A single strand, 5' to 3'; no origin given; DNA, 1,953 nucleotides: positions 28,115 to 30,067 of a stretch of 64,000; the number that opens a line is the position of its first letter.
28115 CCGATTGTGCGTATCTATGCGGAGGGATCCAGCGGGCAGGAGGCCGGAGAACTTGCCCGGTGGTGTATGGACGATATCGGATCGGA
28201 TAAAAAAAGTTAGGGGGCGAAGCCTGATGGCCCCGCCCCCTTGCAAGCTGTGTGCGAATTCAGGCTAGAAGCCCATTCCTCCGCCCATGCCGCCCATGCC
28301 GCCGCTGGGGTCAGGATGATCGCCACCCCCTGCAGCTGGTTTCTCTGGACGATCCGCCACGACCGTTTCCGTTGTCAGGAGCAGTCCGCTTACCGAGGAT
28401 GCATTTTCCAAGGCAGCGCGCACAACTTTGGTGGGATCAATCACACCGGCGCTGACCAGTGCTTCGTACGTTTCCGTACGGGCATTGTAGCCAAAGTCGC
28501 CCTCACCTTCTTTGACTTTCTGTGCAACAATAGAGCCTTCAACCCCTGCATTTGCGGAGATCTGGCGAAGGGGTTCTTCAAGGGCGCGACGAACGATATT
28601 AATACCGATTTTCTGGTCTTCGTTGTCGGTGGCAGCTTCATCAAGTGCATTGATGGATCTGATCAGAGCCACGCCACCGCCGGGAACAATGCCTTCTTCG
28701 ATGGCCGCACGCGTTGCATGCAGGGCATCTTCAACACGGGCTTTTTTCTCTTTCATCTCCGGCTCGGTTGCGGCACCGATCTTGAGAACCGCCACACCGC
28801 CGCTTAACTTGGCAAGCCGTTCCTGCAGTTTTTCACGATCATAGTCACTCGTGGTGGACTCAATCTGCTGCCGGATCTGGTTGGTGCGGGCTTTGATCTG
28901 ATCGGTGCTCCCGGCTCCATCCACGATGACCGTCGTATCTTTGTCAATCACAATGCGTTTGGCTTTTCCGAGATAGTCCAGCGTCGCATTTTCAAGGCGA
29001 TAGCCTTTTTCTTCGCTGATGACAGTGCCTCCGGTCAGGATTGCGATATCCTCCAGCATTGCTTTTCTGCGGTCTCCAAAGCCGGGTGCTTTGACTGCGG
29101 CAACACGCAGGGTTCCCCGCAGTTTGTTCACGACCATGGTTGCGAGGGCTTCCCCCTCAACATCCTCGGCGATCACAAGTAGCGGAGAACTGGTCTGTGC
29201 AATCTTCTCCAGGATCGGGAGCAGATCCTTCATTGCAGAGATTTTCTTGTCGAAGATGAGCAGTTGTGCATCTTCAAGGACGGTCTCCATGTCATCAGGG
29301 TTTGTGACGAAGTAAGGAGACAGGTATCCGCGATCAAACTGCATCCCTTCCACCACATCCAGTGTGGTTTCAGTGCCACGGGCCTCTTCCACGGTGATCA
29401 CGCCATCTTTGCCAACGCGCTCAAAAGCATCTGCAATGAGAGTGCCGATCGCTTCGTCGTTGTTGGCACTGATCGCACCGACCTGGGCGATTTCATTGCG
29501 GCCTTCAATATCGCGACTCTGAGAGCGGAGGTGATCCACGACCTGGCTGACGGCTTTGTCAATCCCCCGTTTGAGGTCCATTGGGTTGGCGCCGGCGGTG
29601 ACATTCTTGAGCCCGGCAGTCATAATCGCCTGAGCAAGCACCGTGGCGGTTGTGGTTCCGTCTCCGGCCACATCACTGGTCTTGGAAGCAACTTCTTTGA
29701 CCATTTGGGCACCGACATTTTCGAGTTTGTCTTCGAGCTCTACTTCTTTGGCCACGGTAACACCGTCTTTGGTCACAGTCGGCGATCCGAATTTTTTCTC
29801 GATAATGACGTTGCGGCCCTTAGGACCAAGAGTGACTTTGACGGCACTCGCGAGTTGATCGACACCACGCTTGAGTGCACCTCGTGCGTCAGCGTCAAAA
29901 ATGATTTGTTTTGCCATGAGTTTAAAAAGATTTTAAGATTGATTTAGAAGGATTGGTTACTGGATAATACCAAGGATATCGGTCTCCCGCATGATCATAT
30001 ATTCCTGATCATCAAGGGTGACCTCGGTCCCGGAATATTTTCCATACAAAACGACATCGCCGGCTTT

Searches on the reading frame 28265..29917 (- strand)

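Call 32: search_protein_families(library=ncbifam, proteins=[window:28265-29917:-], max_evalue=0.00001)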
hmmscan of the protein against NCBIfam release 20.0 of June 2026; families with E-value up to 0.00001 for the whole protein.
window:28265-29917:- (550 aa): 19 families
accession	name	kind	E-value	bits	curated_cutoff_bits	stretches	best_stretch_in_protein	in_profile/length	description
NF009489.0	PRK12851.1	subfamily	5.6e-262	869.9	464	1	1-528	2-529/541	chaperonin GroEL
NF009488.0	PRK12850.1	subfamily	4.2e-261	867.2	475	1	1-531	2-532/544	chaperonin GroEL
NF000592.1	PRK00013.1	subfamily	2.2e-260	864.6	397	1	2-524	1-524/524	chaperonin GroEL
TIGR02348.1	GroEL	equivalog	2.3e-259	861.3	582.1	1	2-526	1-526/526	chaperonin GroEL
NF009487.0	PRK12849.1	subfamily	1e-255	849.1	352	1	1-542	1-538/543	chaperonin GroEL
NF010704.0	PRK14104.1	subfamily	6.6e-236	783.8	1041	1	2-544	3-544/546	chaperonin GroEL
NF038369.1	GroEL3_Chlamy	exception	3.6e-80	270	600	1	10-517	11-503/506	variant chaperonin GroEL3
NF038370.1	GroEL2_Chlamy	exception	1.1e-57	195.9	600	1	26-522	26-521/533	variant chaperonin GroEL2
NF041082.2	thermosome_alpha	equivalog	3.5e-22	78.9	450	2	20-228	27-242/519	thermosome subunit alpha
NF041083.2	thermosome_beta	equivalog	1.3e-20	74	400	2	20-187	27-191/520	thermosome subunit beta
TIGR02339.1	thermosome_arch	subfamily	6.9e-19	68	671.1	2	19-145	25-149/521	thermosome subunit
TIGR02345.1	chap_CCT_eta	equivalog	7.7e-18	64.1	669.2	2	19-139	27-142/523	T-complex protein 1 subunit eta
TIGR02343.1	chap_CCT_epsi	equivalog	1e-16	60.7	710.5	1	19-144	36-157/532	T-complex protein 1 subunit epsilon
TIGR02347.1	chap_CCT_zeta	equivalog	7.9e-16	57.7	587.15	1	21-193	27-195/531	T-complex protein 1 subunit zeta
TIGR02342.1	chap_CCT_delta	equivalog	3.8e-15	55.4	695.35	1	21-178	20-173/517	T-complex protein 1 subunit delta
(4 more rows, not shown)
